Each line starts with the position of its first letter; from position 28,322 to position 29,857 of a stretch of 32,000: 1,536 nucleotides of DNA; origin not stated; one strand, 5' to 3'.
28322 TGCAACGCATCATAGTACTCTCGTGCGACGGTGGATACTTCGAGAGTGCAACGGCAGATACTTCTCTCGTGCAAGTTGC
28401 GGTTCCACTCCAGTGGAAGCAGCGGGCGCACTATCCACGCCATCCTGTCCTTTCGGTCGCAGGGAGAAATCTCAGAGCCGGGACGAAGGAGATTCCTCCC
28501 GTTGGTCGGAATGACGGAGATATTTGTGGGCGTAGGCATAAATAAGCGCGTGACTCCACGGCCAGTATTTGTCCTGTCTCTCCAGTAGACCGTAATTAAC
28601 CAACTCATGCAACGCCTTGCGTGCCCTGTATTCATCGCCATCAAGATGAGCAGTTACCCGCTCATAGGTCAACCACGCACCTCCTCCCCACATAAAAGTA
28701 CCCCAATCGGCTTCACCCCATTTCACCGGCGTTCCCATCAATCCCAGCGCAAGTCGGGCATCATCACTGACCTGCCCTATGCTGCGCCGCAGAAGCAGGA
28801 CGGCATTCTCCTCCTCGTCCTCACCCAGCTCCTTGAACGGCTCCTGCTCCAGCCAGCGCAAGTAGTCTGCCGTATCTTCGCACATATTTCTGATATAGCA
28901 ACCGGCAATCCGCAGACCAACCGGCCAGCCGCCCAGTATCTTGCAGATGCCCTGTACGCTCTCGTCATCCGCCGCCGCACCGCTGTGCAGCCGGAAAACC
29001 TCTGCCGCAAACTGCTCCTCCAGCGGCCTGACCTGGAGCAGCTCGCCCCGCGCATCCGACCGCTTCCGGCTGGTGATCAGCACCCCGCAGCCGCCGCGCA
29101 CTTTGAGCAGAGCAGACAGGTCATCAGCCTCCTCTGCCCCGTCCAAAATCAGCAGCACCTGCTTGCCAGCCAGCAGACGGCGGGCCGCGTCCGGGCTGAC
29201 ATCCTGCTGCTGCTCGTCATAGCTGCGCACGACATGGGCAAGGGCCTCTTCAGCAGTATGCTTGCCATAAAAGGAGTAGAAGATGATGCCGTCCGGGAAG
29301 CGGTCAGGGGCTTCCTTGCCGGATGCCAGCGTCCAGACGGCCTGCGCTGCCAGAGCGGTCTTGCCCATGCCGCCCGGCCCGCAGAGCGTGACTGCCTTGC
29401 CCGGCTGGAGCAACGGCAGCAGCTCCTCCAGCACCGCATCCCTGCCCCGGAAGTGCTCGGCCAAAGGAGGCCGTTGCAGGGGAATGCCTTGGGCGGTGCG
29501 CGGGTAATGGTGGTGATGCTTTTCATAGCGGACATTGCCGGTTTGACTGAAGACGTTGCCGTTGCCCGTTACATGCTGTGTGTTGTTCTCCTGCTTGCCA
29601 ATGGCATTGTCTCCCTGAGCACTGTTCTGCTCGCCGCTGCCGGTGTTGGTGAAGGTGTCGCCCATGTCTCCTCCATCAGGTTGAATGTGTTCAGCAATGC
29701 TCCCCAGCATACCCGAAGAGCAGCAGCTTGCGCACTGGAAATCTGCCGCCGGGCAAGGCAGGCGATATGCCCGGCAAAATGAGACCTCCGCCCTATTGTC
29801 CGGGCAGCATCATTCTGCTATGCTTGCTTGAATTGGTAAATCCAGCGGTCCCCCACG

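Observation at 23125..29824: One operator/promoter motif used three times ties the ABC importer, the TonB receptor and the RiPP precursor into one regulon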

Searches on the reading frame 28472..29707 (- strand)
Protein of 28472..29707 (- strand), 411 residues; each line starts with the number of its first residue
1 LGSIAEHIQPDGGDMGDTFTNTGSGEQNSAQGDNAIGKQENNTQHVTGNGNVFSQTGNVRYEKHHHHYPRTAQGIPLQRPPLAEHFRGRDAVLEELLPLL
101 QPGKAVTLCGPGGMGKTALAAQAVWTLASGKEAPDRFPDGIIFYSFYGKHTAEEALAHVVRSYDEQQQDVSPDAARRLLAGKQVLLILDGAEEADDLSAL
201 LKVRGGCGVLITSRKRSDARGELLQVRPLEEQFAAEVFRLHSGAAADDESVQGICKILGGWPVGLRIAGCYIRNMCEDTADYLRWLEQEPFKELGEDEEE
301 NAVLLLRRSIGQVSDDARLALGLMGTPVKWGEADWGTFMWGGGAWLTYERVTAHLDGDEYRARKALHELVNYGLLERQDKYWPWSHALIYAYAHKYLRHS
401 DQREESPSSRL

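Call 12: search_protein_families(library=pfam, proteins=[window:28472-29707:-], max_evalue=0.01)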
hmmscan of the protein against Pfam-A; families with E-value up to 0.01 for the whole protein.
window:28472-29707:- (411 aa): 7 families
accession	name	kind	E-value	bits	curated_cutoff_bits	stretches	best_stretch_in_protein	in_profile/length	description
PF05729.18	NACHT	-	6.2e-09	36.3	26.7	1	106-238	3-160/167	NACHT domain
PF00931.28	NB-ARC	-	3.2e-08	33.6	23.5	1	91-303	7-238/248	NB-ARC domain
PF13481.12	AAA_25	-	5.2e-06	26.6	27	1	81-163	9-98/195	AAA domain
PF13191.12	AAA_16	-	5.6e-06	27.4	32.6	1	86-199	2-149/167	AAA ATPase domain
PF13401.12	AAA_22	-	0.0002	22.1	27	1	104-194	6-96/130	AAA domain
PF20703.3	nSTAND1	-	0.001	19.2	27.1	1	83-194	13-127/379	Novel STAND NTPase 1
PF24883.2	NPHP3_N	-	0.0036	18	24.8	0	106-179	25-91/164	Nephrocystin 3, N-terminal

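Call 72: search_protein_families(library=ncbifam, proteins=[window:28472-29707:-], max_evalue=0.001)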
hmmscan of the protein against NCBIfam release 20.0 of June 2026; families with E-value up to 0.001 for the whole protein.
window:28472-29707:- (411 aa): 4 families
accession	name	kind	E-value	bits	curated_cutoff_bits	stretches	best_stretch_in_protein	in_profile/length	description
NF040586.1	FxSxx_TPR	equivalog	1.4e-22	80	300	2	165-320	84-248/830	FxSxx-COOH system tetratricopeptide repeat protein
NF041717.1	HaaA_phane_TPR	equivalog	3.5e-12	45.3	1125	1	109-273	134-314/882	cyclophane-containing RiPP biosynthesis TPR protein HaaT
NF053617.1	SARPRegAfsRStmc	equivalog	1.2e-09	36.8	1430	1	64-216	276-437/986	SARP-family global regulator AfsR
TIGR02868.1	CydC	equivalog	0.00033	19.4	329.05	1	56-122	314-380/530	thiol reductant ABC exporter subunit CydC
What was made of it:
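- Closest known: NarL/DevR. Different: It falls below every NCBIfam equivalog cut-off (call 72), so it is not an orthologue of any named system.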
